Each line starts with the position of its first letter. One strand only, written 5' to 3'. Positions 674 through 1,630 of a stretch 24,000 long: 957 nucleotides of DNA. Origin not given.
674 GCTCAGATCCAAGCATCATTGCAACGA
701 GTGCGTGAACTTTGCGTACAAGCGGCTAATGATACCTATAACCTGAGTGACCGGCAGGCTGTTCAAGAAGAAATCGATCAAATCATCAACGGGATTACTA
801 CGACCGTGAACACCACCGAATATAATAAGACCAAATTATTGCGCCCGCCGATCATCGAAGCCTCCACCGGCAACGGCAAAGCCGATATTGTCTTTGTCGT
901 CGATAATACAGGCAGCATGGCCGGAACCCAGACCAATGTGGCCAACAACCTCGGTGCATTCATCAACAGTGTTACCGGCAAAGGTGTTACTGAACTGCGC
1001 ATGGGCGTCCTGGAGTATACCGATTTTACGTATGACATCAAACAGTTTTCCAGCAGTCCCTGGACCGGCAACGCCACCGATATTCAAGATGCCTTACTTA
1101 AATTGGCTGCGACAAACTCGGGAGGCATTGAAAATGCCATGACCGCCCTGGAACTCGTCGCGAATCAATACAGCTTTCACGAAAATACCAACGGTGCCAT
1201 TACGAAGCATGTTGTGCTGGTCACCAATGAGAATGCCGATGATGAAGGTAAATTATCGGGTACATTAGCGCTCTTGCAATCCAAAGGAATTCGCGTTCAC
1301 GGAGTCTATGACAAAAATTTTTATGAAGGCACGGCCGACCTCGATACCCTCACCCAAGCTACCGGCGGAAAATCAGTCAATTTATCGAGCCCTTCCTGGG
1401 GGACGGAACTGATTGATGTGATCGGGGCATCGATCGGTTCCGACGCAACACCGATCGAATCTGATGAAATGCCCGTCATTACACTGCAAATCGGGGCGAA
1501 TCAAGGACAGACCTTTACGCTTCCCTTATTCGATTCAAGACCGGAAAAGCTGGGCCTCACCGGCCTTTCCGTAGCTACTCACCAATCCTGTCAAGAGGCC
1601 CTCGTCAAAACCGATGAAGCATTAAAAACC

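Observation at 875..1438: Flagellin carrying a vWA-like domain where the surface-exposed D2/D3 region should be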

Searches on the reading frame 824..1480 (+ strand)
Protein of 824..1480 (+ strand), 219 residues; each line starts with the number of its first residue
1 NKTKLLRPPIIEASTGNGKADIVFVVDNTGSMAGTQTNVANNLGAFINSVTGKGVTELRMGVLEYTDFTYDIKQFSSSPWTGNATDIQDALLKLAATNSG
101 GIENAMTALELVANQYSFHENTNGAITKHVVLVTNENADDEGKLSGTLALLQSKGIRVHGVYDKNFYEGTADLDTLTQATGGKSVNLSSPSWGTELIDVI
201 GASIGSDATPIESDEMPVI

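Call 3: search_protein_families(library=pfam, proteins=[window:824-1480:+], max_evalue=1)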
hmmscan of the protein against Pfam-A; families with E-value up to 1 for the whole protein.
window:824-1480:+ (219 aa): 4 families
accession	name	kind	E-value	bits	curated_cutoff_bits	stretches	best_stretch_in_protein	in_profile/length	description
PF00092.34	VWA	-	4.5e-12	47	23.8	1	21-169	1-140/174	von Willebrand factor type A domain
PF13519.12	VWA_2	-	7.2e-07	30.3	27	1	22-134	1-104/107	von Willebrand factor type A domain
PF25106.1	VWA_4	-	0.0014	18.7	27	1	22-162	2-130/169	von Willebrand factor A domain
PF13768.12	VWA_3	-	0.063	13.8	27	1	21-141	2-112/155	von Willebrand factor type A domain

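Call 4: search_protein_families(library=ncbifam, proteins=[window:824-1480:+], max_evalue=1)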
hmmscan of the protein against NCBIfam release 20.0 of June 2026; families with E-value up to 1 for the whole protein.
window:824-1480:+ (219 aa): 5 families
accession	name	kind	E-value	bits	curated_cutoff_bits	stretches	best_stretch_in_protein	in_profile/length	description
TIGR03436.1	acidobact_VWFA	subfamily_domain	0.00028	20.5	81.25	1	20-168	67-224/324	VWA domain-containing protein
NF033765.2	gliding_CglD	equivalog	0.00077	17.3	400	1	17-69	642-692/1124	adventurous gliding motility lipoprotein CglD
TIGR03788.1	marine_srt_targ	equivalog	0.00082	17.9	551.65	1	5-135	257-378/629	marine proteobacterial sortase target protein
NF052240.1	MIDASAdhsBdello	equivalog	0.0011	18.2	700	1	13-62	50-98/378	MIDAS family adhesin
NF011523.0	PRK14962.1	equivalog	0.13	11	576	1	88-178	198-281/474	DNA polymerase III subunits gamma and tau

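Call 25: search_protein_representatives(protein=window:842-1474:+)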
Query: 211 residues. Proteins with E-value up to 0.001 (for the whole library): 569; up to 1e-10: 44; up to 1e-30: 15. The best 150 are listed.
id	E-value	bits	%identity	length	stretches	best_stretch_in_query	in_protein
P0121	2.4e-58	213.5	56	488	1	11-200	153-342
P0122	2.5e-56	206.9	53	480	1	1-211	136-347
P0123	1.9e-54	200.8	57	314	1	26-211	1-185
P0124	4.7e-50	186.5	49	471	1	1-198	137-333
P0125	3.0e-47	177.3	46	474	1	2-203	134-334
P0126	9.5e-46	172.4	45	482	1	5-208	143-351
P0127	3.1e-44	167.4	44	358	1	1-209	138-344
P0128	4.9e-43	163.5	42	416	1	8-205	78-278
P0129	1.2e-39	152.5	41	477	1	2-211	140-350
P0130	5.5e-38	147.1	40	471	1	8-202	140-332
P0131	6.1e-38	146.9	41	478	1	8-203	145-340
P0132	2.7e-37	144.8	42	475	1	2-209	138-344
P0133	7.6e-37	143.3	41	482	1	9-202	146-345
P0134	1.9e-35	138.8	39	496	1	1-211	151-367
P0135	3.1e-35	138.1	42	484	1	11-202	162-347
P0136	8.0e-30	120.4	45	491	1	4-211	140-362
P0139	8.4e-22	94.2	33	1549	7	2-65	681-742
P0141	2.0e-19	86.5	35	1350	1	6-196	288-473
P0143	9.9e-19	84.2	34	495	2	90-201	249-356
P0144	3.3e-18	82.5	35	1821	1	8-204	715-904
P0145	4.5e-17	78.8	33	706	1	12-199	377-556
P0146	3.1e-16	76.1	33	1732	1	6-196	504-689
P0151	2.7e-12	63.2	31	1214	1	8-195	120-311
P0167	2.3e-10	56.9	31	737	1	13-203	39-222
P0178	1.5e-09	54.3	31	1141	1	14-193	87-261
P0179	1.6e-09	54.1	29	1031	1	14-204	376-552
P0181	1.7e-09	54.1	31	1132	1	14-200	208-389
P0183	2.3e-09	53.7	31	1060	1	9-198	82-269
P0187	3.3e-09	53.2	32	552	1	9-188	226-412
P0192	5.7e-09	52.4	32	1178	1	7-193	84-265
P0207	2.2e-08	50.5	32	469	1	11-164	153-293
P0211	3.7e-08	49.7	32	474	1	1-195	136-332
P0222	7.0e-08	48.8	31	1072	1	6-194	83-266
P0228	9.5e-08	48.4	31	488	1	8-200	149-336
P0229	1.0e-07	48.3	29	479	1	13-188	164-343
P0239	1.5e-07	47.7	31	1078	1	12-193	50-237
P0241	1.6e-07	47.6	32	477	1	9-150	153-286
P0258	3.1e-07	46.7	30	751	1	8-210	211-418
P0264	4.3e-07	46.2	32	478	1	11-205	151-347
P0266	4.9e-07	46.1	31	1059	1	8-181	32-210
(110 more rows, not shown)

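Call 32: find_homologous_proteins(query=window:842-1474:+, max_evalue=0.001)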
Query window:842-1474:+: 261 candidates shared short words with the query, none scored E <= 0.001.

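Call 36: search_solved_structures(query=A2, max_evalue=0.01, show_alignments=2)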
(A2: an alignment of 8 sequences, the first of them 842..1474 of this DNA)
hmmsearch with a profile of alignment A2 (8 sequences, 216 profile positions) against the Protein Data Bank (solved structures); distinct sequences matched with E-value up to 0.01: 50.
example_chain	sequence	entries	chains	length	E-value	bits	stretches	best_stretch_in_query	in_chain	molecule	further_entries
9han_C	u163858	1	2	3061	3.7e-30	108.4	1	11-78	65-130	Collagen type VI alpha 3 chain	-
4cn8_A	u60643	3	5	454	1.6e-07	34.4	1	12-161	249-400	PROXIMAL THREAD MATRIX PROTEIN 1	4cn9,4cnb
9han_A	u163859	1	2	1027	3.1e-07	33.5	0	11-159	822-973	Collagen type VI alpha 1 chain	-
9gtu_A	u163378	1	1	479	5.8e-07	32.6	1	11-175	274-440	Collagen alpha-1(VI) chain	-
4bj3_A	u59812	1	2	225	2.3e-06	30.6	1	14-156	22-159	INTEGRIN ALPHA-2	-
9rk5_A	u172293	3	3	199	3e-06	30.2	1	16-156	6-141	Integrin alpha-2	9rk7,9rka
1v7p_C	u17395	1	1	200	3.1e-06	30.2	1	15-154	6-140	Integrin alpha-2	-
1aox_A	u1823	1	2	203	3.2e-06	30.1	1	16-154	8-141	INTEGRIN ALPHA 2 BETA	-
9rhy_A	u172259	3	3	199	3.3e-06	30.1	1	16-154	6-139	Integrin alpha-2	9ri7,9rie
5thp_C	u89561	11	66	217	3.3e-06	30.1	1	15-154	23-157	Integrin alpha-2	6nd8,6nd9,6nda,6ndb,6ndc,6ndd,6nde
9vb8_A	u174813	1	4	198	3.9e-06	29.9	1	16-154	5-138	Integrin alpha-2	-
1dzi_A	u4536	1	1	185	4.4e-06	29.7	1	16-154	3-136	INTEGRIN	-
5hj2_C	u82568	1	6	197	4.6e-06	29.6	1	16-154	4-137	Integrin alpha-2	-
2b2x_A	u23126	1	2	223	8.4e-06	28.8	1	11-174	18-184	Integrin alpha-1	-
1pt6_A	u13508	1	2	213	1.4e-05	28.1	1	12-184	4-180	Integrin alpha-1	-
6tnj_A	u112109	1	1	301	0.0017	21.2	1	15-74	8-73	Minor fimbrium subunit Mfa5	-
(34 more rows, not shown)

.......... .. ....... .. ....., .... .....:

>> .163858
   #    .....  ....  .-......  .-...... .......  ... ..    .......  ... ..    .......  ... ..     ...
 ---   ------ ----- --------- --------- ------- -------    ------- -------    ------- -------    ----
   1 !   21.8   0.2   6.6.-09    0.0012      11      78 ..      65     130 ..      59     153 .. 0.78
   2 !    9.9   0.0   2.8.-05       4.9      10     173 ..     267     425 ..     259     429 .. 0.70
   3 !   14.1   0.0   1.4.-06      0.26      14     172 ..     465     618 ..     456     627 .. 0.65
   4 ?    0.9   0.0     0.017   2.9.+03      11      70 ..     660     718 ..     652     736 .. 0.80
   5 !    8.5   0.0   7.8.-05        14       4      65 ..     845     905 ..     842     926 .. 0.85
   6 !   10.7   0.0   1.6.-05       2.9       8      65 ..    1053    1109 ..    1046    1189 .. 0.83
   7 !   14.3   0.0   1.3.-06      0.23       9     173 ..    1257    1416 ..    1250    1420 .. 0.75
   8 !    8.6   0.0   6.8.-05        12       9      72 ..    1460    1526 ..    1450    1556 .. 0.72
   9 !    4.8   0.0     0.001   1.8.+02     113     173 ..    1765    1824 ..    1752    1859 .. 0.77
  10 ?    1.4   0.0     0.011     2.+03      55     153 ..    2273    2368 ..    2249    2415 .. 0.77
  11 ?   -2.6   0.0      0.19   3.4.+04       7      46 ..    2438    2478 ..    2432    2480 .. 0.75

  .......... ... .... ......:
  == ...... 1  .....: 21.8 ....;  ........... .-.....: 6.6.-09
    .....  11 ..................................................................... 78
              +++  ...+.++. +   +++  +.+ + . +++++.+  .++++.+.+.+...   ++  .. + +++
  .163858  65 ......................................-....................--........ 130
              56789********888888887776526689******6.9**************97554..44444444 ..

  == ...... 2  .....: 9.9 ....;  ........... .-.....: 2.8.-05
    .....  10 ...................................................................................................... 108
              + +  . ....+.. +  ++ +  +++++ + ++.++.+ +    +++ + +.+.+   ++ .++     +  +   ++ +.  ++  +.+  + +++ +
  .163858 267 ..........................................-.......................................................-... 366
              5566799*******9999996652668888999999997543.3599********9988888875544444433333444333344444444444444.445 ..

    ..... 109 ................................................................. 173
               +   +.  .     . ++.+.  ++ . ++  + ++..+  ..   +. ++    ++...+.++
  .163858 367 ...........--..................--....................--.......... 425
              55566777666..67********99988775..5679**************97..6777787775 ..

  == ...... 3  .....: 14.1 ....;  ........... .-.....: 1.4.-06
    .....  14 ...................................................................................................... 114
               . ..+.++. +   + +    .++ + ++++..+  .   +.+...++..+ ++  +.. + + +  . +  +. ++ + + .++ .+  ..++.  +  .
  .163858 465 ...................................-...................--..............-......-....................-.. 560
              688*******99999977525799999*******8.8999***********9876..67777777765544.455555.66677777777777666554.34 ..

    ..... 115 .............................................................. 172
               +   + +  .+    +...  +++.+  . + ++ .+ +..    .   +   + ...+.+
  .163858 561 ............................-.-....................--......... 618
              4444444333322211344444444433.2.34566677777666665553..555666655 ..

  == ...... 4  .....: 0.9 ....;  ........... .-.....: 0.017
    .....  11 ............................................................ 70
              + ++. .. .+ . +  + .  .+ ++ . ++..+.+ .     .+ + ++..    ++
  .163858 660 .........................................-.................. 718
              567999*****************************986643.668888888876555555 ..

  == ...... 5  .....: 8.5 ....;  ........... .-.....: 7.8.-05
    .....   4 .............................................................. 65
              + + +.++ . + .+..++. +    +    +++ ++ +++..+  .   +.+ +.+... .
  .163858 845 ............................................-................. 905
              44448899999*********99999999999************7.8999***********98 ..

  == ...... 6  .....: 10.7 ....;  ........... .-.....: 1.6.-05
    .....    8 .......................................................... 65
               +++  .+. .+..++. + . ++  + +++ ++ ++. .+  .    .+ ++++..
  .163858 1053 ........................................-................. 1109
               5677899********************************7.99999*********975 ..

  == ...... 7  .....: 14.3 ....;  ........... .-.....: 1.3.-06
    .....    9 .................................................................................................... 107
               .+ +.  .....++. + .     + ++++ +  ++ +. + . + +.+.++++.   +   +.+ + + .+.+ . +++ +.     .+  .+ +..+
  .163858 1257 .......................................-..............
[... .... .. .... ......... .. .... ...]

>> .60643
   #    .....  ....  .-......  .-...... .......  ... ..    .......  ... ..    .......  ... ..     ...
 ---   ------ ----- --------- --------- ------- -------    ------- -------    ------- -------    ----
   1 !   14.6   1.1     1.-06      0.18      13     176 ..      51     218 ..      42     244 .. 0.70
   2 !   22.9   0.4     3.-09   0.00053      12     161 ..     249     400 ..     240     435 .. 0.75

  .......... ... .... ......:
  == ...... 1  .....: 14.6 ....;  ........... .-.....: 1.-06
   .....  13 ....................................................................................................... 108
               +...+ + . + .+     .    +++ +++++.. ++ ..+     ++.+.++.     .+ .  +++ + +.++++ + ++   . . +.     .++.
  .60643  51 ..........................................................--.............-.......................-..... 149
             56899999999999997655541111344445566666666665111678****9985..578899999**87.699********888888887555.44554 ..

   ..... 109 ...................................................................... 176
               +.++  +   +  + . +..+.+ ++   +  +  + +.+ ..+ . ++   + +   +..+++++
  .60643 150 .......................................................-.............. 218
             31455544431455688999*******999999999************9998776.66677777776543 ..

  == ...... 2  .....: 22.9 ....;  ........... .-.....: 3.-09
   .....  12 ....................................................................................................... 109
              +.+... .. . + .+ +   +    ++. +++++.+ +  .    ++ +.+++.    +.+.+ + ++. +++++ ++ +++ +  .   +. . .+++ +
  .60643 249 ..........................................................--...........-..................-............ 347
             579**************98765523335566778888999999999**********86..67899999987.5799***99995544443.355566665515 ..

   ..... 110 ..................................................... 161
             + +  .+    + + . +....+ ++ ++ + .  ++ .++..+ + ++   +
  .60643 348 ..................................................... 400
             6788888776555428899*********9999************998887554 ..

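Call 37: search_protein_families(library=pfam, alignment_id=A2, max_evalue=0.01)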
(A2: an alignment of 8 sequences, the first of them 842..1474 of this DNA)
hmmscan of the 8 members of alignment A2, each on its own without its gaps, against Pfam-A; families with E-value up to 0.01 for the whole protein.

A. member 1, window:842-1474:+ (211 aa): 3 families
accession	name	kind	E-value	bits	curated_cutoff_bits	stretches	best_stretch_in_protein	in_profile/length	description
PF00092.34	VWA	-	4e-12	47.1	23.8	1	15-163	1-140/174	von Willebrand factor type A domain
PF13519.12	VWA_2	-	6.5e-07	30.4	27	1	16-128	1-104/107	von Willebrand factor type A domain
PF25106.1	VWA_4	-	0.0012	18.8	27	1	16-156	2-130/169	von Willebrand factor A domain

B. families by the number of members that match (of 8 scanned): 7 families
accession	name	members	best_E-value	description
PF00092.34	VWA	8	1.3e-15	von Willebrand factor type A domain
PF13519.12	VWA_2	8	2.9e-07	von Willebrand factor type A domain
PF25106.1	VWA_4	5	6.7e-12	von Willebrand factor A domain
PF00362.24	Integrin_beta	2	5.3e-06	Integrin beta chain VWA domain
PF13768.12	VWA_3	2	5.8e-05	von Willebrand factor type A domain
PF11265.14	Med25_VWA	1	1.4e-05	Mediator complex subunit 25 von Willebrand factor type A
PF20782.3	TssR_VWA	1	0.00046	TssR protein VWA domain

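Call 42: find_related_loci(query=A2, collection=genome_contigs, flank=6000)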
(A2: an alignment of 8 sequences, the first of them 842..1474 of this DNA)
Query A2 (211 aa) in genome_contigs; peptide patterns used: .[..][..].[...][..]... (x = any residue, [..] = any of these).
600 stretches matched a pattern (row limit reached: there are more); 65 encode a relative of the query (tblastn E <= 1e-3); 65 distinct loci.
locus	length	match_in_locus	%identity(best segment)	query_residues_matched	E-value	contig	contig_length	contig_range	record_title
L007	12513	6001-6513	30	9-160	4e-14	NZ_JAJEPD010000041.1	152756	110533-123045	Streptococcus sanguinis strain SW01 ss_sw01.contig.40_1, whole genome shotgun sequence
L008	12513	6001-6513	30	9-160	2e-13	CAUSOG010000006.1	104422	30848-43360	MAG TPA_asm: uncultured Streptococcus sp. isolate SRR5395402_bin.8_MetaWRAP_v1.3_MAG genome assembly, contig: ERZ1422117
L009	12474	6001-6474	29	2-150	2e-11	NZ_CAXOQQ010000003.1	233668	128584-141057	Streptococcus sp. oral taxon 061 strain FFMG-473-2-21-B isolate FFMG_473-2-21-B FFMG_473-2-21-B.1:3, whole genome shotgu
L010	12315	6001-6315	31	13-130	2e-10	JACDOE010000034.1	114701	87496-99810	MAG: Bacillaceae bacterium isolate GB_MAG13_007 c_000000000156, whole genome shotgun sequence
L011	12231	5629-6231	26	4-208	4e-10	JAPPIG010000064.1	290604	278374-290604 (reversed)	MAG: Candidatus Poribacteria bacterium isolate RHO2_bin_17 NODE_35_length_290604_cov_68.149772, whole genome shotgun seq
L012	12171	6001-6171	50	13-72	1e-8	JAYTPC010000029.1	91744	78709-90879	MAG: Bdellovibrionales bacterium isolate GFS_4320 GFS_4320_28, whole genome shotgun sequence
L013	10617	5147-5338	36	12-81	4e-8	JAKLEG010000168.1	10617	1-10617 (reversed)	MAG: Myxococcota bacterium isolate RA.bin128 RA.bin128_168, whole genome shotgun sequence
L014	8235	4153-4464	32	12-112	6e-8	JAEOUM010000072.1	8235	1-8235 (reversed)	MAG: Candidatus Thorarchaeota archaeon isolate FT5_021 k127_20304818, whole genome shotgun sequence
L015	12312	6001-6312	31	12-112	1e-7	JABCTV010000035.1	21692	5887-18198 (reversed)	MAG: Candidatus Thorarchaeota archaeon isolate HM6_B34 NODE_1039_length_21692_cov_0.537770, whole genome shotgun sequenc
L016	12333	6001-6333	31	5-112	3e-7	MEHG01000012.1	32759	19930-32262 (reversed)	MAG: Candidatus Thorarchaeota archaeon AB_25 ThorAB25_contig000012, whole genome shotgun sequence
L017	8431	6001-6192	38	10-73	3e-7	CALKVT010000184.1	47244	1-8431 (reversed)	MAG TPA_asm: uncultured Myxococcales bacterium isolate SRR1506987_bin.35_CONCOCT_v1.1_MAG genome assembly, contig: ERZ76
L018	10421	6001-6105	57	14-48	7e-7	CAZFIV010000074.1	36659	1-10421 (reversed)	MAG TPA_asm: uncultured Myxococcales bacterium isolate SRP128890_co1_208 genome assembly, contig: NODE_1978_length_36659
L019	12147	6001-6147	45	9-56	7e-7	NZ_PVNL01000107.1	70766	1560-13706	Enhygromyxa salina strain SWB007 ENSA7_contig000107, whole genome shotgun sequence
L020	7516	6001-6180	41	3-64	1e-6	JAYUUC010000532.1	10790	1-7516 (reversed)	MAG: Myxococcales bacterium isolate GL122_DN_metabinner_12_sub GL122_DN_metabinner_12_sub_531, whole genome shotgun sequ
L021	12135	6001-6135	38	13-57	1e-6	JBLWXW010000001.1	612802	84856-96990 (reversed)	MAG: Bacteriovoracaceae bacterium isolate EA23-03 A23maxbin.009RE.5K@1, whole genome shotgun sequence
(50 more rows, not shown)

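Call 43: predict_structure(alignment_id=A2)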
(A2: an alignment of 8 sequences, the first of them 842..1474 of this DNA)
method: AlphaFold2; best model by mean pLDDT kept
length: 211 residues; sequences in the alignment: 8
mean_pLDDT: 82.3   pTM: 0.82
mean pLDDT of the five models: 82.3, 81.5, 78.4, 76.3, 74.1
residues with pLDDT >= 90: 72; 70-90: 104; 50-70: 21; < 50: 14
segments of 3 or more residues with pLDDT < 50: 1-9, 206-210
pLDDT, mean of each block of 10 residues (from residue 1): 44 88 83 89 85 90 85 92 89 71 92 75 89 84 91 87 79 91 87 85 55 51
secondary structure, 60 per line:
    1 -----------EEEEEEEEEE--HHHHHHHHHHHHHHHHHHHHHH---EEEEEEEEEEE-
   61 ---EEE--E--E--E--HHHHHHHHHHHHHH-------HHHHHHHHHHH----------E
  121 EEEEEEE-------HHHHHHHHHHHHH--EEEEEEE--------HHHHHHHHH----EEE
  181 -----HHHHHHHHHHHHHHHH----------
elements in order: E12-21 H24-45 E49-59 E64-66 H78-91 H99-109 E120-127 H135-147 E150-156 H165-173 E178-180 H186-201

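Call 46: fold_search(model_id=the predicted structure, library=pdb)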
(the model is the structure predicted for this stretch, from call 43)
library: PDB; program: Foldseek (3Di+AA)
matches with E <= 10: 1008; with E <= 0.001: 276
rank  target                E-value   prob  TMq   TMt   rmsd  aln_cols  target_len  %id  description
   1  5hj2_C                1.6e-08  1.00  0.60  0.63   5.7       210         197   18  Integrin alpha2beta1 I-domain (released 2017-04-12)
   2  4wfq                  1.9e-08  1.00  0.65  0.71   3.7       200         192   17  Crystal structure of TFIIH subunit (released 2015-02-18)
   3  1aox_A                2.2e-08  1.00  0.58  0.60   5.7       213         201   17  I DOMAIN FROM INTEGRIN ALPHA2-BETA1 (released 1998-11-25)
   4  5hj2_F                2.4e-08  1.00  0.60  0.64   4.8       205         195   17  Integrin alpha2beta1 I-domain (released 2017-04-12)
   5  5ivw_0                2.7e-08  1.00  0.64  0.71   3.7       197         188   13  Human core TFIIH bound to DNA within the PIC (released 2016-05-18)
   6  7o4i_6                3.2e-08  1.00  0.64  0.41   4.8       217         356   16  Yeast RNA polymerase II transcription pre-initiation complex with initial transcription bubble (released 2021-06-16)
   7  9p6s_B                3.4e-08  1.00  0.64  0.33   4.2       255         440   13  Cryo-EM structure of human integrin alpha5beta1 in complex with fibronectin (FN 7-10) (released 2026-03-25)
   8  4wjk_B                4.4e-08  1.00  0.65  0.35   4.1       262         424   12  Metal Ion and Ligand Binding of Integrin (released 2014-12-03)
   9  5hj2_A                4.4e-08  1.00  0.55  0.58   5.8       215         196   16  Integrin alpha2beta1 I-domain (released 2017-04-12)
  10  4ihk                  4.9e-08  1.00  0.59  0.64   5.1       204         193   16  Crystal structure of the Collagen VI alpha3 N5 domain R1061Q (released 2013-12-18)
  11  1mhp_A                5.3e-08  1.00  0.62  0.70   4.6       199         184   14  Crystal structure of a chimeric alpha1 integrin I-domain in complex with the Fab fragment of a humanized neutralizing  (released 2003-04-15)
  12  8ebs_E                5.6e-08  1.00  0.63  0.40   4.2       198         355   14  Initial DNA-lesion (Cy5) binding by XPC and TFIIH (released 2023-04-19)
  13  7nwl_B                5.9e-08  1.00  0.58  0.30   4.7       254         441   12  Cryo-EM structure of human integrin alpha5beta1 (open form) in complex with fibronectin and TS2/16 Fv-clasp (released 2021-06-02)
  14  4wk2_B                6.3e-08  1.00  0.61  0.32   4.1       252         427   12  Metal Ion and Ligand Binding of Integrin (released 2014-12-03)
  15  7o4l_6                6.7e-08  1.00  0.62  0.37   3.9       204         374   16  Yeast TFIIH in the expanded state within the pre-initiation complex (released 2021-06-16)
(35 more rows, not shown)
